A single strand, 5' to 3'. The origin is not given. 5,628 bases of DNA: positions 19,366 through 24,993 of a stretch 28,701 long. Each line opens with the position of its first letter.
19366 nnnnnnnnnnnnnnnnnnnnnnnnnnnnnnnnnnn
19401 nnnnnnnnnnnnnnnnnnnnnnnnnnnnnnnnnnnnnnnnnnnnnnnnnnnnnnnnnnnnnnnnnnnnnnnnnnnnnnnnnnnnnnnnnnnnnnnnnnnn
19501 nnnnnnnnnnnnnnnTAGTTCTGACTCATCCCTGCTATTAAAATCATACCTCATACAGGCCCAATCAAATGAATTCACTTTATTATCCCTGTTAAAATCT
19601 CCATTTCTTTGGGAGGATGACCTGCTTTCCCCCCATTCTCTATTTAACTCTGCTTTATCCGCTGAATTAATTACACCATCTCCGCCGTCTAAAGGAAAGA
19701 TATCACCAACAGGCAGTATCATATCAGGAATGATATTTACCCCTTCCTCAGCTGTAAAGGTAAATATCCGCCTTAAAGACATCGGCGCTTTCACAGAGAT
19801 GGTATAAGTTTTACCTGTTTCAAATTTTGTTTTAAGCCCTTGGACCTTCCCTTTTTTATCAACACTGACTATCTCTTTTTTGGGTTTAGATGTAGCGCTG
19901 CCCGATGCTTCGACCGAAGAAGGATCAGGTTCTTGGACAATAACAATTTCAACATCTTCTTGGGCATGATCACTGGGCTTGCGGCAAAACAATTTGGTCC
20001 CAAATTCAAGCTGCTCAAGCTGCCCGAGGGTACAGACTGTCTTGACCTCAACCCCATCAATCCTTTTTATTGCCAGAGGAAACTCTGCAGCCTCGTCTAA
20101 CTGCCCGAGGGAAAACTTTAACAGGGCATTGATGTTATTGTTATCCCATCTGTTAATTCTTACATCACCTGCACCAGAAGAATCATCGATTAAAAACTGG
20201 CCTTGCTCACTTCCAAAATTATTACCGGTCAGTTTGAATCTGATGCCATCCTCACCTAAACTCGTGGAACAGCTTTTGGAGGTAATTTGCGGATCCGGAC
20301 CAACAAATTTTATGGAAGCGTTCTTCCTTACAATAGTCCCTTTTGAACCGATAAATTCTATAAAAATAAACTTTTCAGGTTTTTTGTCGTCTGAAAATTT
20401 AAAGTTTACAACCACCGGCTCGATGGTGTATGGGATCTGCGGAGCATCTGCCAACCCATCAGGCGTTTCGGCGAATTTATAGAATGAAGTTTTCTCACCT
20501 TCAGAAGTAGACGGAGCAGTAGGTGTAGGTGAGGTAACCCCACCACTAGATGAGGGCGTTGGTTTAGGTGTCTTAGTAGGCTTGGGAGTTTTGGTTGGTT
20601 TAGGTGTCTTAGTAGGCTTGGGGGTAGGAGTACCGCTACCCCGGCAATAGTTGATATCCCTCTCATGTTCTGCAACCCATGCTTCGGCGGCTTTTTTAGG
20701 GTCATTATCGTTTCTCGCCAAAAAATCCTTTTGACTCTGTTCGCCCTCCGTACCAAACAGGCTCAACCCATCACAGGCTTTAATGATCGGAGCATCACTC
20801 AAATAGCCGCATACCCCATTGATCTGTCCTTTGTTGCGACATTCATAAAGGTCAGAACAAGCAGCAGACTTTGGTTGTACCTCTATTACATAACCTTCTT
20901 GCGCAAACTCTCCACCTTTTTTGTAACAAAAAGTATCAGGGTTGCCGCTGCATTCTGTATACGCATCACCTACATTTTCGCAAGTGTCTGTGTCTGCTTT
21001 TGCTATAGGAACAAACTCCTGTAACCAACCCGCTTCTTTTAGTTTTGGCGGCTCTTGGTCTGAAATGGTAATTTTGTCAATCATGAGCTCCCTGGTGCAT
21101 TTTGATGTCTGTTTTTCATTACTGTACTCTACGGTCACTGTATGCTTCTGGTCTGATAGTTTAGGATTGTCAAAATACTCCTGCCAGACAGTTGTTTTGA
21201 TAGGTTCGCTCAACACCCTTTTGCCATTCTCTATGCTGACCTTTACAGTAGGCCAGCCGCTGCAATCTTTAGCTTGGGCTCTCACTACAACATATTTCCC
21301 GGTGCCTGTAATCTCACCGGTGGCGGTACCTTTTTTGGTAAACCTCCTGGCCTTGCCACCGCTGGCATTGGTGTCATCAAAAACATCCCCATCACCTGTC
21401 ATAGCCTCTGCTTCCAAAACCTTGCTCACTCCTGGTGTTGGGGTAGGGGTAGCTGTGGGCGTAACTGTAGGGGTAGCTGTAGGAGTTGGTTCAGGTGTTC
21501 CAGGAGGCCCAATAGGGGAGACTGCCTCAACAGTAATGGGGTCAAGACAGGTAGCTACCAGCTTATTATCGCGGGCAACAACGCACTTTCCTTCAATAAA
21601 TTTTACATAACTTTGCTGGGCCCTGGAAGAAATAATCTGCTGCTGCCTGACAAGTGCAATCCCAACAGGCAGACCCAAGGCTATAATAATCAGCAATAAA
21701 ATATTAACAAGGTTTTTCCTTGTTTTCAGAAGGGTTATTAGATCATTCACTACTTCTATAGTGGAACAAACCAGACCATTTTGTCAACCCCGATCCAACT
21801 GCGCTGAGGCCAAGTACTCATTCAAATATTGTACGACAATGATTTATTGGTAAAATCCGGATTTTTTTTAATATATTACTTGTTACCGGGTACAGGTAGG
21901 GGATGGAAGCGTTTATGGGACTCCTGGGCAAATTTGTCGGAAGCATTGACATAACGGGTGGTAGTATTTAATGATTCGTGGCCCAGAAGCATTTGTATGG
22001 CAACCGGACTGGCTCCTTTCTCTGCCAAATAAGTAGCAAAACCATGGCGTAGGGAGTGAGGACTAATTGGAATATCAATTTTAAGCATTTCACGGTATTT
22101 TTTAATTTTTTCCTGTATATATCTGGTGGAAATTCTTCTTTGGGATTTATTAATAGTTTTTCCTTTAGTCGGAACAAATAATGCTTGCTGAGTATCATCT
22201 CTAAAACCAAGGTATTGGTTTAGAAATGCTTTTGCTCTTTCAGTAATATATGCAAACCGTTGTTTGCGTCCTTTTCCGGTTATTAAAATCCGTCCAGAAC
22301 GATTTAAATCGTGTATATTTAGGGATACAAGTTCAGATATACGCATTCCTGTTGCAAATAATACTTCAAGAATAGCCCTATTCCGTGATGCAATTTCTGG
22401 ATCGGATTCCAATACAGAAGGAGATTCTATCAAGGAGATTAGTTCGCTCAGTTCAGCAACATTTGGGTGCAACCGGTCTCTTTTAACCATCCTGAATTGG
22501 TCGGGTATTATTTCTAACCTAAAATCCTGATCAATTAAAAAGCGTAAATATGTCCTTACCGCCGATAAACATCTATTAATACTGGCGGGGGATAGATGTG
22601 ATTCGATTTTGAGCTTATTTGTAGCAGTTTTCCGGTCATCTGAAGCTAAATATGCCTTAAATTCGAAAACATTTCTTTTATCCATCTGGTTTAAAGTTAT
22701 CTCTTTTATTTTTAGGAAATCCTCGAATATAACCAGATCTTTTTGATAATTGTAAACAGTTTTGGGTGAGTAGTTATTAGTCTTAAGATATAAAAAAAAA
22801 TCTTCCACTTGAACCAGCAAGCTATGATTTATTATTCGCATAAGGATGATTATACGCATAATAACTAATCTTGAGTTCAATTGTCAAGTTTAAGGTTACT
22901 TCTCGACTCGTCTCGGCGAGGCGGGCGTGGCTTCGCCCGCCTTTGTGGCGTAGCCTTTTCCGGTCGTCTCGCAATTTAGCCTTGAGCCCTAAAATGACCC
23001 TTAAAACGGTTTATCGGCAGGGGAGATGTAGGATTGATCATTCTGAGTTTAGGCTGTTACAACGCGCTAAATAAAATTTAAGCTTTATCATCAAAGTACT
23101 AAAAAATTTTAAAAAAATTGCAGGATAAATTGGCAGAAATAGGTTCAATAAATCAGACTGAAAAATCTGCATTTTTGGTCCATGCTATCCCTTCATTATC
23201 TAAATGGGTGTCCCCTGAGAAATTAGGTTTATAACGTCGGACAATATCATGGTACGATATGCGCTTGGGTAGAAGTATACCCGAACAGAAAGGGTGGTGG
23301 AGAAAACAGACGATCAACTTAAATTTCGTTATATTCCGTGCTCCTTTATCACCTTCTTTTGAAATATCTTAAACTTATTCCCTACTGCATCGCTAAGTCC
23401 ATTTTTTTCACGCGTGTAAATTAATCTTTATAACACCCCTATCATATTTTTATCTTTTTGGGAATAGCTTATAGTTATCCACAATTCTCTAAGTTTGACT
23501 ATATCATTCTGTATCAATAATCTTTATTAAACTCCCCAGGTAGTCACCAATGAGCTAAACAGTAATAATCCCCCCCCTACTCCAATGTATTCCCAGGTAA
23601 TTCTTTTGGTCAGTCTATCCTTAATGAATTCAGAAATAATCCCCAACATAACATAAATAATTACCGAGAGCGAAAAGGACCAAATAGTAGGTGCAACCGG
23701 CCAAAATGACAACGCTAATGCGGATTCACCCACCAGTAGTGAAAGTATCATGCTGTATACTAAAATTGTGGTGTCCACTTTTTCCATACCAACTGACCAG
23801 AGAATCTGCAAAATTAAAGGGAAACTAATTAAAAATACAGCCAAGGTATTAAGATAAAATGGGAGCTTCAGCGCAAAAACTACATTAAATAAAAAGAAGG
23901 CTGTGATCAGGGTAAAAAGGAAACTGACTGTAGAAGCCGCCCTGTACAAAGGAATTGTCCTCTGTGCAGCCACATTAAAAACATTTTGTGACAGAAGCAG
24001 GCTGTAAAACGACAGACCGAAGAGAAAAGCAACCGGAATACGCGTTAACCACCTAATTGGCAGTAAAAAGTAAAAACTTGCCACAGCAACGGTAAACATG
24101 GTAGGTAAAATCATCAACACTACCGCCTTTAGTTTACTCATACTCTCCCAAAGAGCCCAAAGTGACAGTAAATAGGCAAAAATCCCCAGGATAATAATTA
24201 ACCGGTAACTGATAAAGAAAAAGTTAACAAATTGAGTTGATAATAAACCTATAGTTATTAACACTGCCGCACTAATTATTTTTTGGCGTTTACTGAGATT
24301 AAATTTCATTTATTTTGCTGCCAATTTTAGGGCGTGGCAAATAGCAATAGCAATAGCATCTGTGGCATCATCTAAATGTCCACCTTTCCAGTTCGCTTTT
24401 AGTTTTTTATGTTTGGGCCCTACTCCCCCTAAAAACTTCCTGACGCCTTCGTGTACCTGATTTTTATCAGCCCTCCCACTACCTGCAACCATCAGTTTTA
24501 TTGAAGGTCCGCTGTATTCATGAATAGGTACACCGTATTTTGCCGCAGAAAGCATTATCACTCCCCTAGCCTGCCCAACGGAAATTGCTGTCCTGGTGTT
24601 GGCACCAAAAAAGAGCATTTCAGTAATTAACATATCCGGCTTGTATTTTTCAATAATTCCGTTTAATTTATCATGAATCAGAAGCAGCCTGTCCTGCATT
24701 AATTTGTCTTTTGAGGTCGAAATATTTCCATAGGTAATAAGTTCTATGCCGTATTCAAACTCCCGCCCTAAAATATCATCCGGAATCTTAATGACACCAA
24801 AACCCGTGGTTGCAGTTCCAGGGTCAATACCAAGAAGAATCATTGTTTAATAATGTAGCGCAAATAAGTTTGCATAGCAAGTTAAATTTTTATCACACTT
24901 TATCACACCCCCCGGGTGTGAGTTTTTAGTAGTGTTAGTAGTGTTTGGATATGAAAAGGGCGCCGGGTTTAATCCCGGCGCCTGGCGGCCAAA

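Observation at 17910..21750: Self-contained cohesin-dockerin surface module in a three-gene, translationally coupled operon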

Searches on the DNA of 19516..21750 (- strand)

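Call 71: search_rna_families(sources=[L001, L007, L005, L008, L063], threshold=gathering)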
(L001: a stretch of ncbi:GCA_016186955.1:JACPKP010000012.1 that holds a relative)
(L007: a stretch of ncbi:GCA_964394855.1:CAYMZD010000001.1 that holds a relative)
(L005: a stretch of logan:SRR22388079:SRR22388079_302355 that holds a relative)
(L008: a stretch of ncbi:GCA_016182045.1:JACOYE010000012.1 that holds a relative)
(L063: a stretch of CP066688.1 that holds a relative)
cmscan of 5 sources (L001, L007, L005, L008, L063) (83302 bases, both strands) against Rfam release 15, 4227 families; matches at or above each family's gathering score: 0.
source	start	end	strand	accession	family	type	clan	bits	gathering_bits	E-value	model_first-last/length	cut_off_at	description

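Call 88: search_rna_families(source=L001, start=9300, end=10000, threshold=evalue, max_evalue=1)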
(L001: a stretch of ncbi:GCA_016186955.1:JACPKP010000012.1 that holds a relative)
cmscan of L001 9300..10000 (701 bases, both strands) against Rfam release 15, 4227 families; matches with E-value up to 1: 0.
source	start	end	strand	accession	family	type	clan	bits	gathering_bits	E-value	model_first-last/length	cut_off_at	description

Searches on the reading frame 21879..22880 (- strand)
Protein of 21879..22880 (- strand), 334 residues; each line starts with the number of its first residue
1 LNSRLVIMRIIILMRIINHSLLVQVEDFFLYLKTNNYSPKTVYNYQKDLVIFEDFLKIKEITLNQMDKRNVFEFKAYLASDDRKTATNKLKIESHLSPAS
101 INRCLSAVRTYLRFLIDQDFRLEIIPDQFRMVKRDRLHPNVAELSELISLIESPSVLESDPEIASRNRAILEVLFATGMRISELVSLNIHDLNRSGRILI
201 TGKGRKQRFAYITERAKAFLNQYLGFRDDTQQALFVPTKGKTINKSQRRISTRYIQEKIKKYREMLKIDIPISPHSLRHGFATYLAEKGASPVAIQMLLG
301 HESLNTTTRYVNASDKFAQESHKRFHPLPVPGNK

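Call 3: search_protein_families(library=pfam, proteins=[window:21879-22880:-], max_evalue=1)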
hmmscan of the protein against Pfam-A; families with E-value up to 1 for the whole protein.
window:21879-22880:- (334 aa): 6 families
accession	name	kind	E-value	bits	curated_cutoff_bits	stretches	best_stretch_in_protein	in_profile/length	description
PF00589.27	Phage_integrase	-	1.5e-33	116.4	27.1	1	163-315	20-170/172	Phage integrase family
PF02899.23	Phage_int_SAM_1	-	1.3e-13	51.5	22.3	1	25-118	1-82/83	Phage integrase, N-terminal SAM-like domain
PF13102.12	Phage_int_SAM_5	-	2.1e-05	25.2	22.3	1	33-113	14-80/98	Phage integrase SAM-like domain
PF13495.12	Phage_int_SAM_4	-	0.00011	23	27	1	26-118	3-81/85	Phage integrase, N-terminal SAM-like domain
PF11917.13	DUF3435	-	0.044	13.2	25.8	1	241-313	165-238/418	Protein of unknown function (DUF3435)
PF15633.11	Tox-ART-HYD1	-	0.12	13.5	25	1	227-270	28-70/97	HYD1 signature containing ADP-ribosyltransferase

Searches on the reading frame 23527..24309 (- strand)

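Call 9: search_protein_families(library=pfam, proteins=[window:23527-24309:-], max_evalue=0.001)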
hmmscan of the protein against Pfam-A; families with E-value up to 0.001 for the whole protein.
window:23527-24309:- (260 aa): 1 family
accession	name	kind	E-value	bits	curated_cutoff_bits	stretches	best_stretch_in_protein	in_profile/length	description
PF18900.5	DUF5656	-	1.3e-11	44.8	23.3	1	61-244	54-231/242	Protein of unknown function (DUF5656)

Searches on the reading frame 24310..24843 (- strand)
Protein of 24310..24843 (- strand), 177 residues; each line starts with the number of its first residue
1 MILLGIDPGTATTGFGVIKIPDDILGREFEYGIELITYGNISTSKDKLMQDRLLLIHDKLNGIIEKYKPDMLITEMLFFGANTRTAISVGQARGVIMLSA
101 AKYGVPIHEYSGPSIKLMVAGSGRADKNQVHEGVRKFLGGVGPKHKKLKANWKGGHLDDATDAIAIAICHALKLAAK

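Call 9: search_protein_families(library=pfam, proteins=[window:24310-24843:-], max_evalue=0.001)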
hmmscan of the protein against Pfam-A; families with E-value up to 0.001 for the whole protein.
window:24310-24843:- (177 aa): 1 family
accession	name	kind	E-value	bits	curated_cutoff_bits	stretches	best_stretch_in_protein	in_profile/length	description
PF02075.23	RuvC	-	3.2e-33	115.2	22.2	1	4-170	2-148/148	Crossover junction endodeoxyribonuclease RuvC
